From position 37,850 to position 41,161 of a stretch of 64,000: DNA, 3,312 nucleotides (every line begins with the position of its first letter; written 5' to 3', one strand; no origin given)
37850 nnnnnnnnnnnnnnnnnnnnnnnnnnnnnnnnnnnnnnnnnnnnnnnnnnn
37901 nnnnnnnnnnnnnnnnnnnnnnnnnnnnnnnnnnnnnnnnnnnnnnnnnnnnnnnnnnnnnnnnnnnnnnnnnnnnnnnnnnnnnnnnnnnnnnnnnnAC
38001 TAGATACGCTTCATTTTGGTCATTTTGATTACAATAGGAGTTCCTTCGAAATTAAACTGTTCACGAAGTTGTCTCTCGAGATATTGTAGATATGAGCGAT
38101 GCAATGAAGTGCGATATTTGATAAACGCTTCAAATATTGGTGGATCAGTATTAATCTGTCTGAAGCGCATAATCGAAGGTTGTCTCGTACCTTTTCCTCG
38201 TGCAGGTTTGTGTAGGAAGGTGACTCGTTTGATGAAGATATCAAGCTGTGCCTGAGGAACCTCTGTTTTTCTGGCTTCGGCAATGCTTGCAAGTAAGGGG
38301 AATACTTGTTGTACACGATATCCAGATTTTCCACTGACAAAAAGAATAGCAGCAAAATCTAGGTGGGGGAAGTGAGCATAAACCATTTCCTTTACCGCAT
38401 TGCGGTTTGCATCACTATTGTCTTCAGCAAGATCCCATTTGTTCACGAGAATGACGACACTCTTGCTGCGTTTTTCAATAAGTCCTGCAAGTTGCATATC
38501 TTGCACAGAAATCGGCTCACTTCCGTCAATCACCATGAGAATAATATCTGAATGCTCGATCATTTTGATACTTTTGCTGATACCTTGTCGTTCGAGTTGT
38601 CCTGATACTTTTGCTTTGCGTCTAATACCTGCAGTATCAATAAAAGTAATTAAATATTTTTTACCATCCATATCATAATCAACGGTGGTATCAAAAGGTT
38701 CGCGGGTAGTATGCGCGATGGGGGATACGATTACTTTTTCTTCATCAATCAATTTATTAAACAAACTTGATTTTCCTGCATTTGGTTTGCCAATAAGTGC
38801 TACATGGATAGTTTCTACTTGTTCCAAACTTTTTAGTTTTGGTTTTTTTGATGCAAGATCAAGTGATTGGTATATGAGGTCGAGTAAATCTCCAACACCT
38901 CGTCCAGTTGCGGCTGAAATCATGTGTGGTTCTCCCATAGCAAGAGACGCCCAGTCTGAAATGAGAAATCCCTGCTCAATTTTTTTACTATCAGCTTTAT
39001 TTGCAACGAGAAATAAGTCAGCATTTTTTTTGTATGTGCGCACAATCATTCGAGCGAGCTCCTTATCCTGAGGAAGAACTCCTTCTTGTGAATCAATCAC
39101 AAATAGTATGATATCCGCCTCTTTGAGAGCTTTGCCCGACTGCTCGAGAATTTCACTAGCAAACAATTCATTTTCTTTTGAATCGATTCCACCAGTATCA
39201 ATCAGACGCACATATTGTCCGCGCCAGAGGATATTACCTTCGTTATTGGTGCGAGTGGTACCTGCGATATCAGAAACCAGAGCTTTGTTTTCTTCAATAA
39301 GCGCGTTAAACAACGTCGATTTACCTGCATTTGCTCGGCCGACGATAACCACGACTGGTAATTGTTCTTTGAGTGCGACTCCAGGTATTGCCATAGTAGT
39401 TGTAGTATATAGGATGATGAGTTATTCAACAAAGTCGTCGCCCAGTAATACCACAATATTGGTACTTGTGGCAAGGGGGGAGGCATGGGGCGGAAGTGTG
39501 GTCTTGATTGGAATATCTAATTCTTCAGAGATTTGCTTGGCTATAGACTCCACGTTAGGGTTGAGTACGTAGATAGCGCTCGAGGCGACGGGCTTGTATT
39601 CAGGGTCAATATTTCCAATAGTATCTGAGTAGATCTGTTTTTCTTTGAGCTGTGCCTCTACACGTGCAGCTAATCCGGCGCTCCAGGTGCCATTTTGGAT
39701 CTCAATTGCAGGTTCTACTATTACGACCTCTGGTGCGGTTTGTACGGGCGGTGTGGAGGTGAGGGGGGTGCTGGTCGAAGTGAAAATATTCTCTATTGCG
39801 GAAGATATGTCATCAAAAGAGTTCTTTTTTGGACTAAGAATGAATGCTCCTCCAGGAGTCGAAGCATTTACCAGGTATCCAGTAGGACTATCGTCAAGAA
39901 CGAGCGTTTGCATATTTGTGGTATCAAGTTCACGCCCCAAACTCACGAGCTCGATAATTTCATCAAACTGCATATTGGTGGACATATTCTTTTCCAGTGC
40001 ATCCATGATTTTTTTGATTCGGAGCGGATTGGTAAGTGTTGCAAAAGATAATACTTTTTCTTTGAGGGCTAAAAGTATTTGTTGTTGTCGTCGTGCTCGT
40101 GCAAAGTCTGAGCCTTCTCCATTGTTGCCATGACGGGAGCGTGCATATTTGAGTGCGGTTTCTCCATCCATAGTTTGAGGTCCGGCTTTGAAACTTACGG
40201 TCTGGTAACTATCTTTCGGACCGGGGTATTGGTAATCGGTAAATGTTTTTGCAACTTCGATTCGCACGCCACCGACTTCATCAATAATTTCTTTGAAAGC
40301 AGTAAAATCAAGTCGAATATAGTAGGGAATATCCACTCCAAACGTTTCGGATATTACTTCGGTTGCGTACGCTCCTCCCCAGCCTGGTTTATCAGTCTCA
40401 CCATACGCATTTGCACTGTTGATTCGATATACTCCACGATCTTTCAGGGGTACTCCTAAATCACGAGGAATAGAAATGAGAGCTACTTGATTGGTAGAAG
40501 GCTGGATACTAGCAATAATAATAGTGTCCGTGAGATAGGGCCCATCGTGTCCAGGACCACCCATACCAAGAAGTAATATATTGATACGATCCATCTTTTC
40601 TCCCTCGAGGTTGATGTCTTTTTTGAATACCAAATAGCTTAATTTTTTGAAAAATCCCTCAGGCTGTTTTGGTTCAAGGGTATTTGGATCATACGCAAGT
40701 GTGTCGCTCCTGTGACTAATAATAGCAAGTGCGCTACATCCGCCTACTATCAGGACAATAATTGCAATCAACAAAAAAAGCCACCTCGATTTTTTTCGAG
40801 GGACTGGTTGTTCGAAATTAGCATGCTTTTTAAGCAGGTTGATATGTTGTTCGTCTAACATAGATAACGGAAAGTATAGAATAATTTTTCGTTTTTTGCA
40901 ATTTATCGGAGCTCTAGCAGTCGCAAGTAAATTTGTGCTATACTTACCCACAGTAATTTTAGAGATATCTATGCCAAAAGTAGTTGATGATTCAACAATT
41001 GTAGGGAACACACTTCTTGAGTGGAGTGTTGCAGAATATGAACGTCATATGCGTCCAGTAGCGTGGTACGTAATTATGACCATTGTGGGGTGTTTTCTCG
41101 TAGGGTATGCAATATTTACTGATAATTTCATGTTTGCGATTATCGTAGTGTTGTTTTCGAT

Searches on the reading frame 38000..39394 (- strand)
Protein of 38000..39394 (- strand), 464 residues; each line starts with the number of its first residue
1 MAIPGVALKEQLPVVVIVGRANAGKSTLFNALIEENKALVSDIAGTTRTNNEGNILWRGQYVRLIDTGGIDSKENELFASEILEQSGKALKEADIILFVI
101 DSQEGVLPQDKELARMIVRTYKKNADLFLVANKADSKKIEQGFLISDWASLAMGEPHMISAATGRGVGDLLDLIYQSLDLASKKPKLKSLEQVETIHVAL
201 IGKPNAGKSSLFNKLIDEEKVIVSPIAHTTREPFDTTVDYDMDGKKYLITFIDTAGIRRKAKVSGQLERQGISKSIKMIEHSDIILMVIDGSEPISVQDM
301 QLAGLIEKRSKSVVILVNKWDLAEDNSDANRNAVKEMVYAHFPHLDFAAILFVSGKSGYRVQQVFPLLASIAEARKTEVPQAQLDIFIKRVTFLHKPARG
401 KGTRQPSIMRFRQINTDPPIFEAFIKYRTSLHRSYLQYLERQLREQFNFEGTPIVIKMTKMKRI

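Call 31: search_protein_families(library=pfam, proteins=[window:38000-39394:-], max_evalue=0.001)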
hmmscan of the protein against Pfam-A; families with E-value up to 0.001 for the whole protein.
window:38000-39394:- (464 aa): 21 families
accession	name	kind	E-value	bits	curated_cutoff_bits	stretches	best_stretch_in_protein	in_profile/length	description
PF01926.29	MMR_HSR1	-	1e-54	183.9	21.9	2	15-133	2-113/113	50S ribosome-binding GTPase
PF00009.33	GTP_EFTU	-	4.1e-21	75.9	26.5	2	198-370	6-184/188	Elongation factor Tu GTP binding domain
PF02421.24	FeoB_N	-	2.5e-20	73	27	2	15-138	3-119/156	Ferrous iron transport protein B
PF00350.29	Dynamin_N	-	1.5e-19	71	27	0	15-48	1-33/168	Dynamin family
PF14714.11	KH_dom-like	-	1.4e-16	60.9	27.3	1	379-458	2-80/81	KH-domain-like of EngA bacterial GTPase enzymes, C-terminal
PF04548.22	AIG1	-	3.6e-14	53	27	2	15-124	3-114/212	AIG1 family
PF03193.22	RsgA_GTPase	-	9.7e-14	52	30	1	108-258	37-169/174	RsgA GTPase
PF00025.27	Arf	-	2.4e-10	40.6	22.3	1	15-138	17-129/174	ADP-ribosylation factor family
PF00071.28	Ras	-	6.2e-09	36.1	21.6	0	198-368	2-156/162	Ras family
PF09439.16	SRPRB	-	1.4e-08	34.7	25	1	12-103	3-83/178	Signal recognition particle receptor beta subunit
PF08477.19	Roc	-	1.1e-07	32.6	27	0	198-262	2-71/119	Ras of Complex, Roc, domain of DAPkinase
PF15891.11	Nuc_deoxyri_tr2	-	2.9e-07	31.2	30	0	266-317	52-102/105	Nucleoside 2-deoxyribosyltransferase like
PF00625.27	Guanylate_kin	-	3.5e-07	30.5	25.2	0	198-258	5-60/182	Guanylate kinase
PF19993.5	DO-GTPase2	-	1.6e-06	28.4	27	0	83-115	110-142/226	Double-GTPase 2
PF00005.33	ABC_tran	-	3.8e-06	28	25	0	14-63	13-50/137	ABC transporter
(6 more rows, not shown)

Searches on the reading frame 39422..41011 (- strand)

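Call 31: search_protein_families(library=pfam, proteins=[window:39422-41011:-], max_evalue=0.001)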
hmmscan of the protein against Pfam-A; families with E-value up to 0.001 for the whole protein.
window:39422-41011:- (529 aa): 2 families
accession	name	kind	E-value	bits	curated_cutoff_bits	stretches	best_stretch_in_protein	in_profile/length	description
PF03816.19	LytR_cpsA_psr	-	2.5e-38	132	24.6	1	161-321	2-149/150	LytR_cpsA_psr family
PF13399.11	LytR_C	-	9.5e-08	33.3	22.2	1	435-527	3-86/86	LytR cell envelope-related transcriptional attenuator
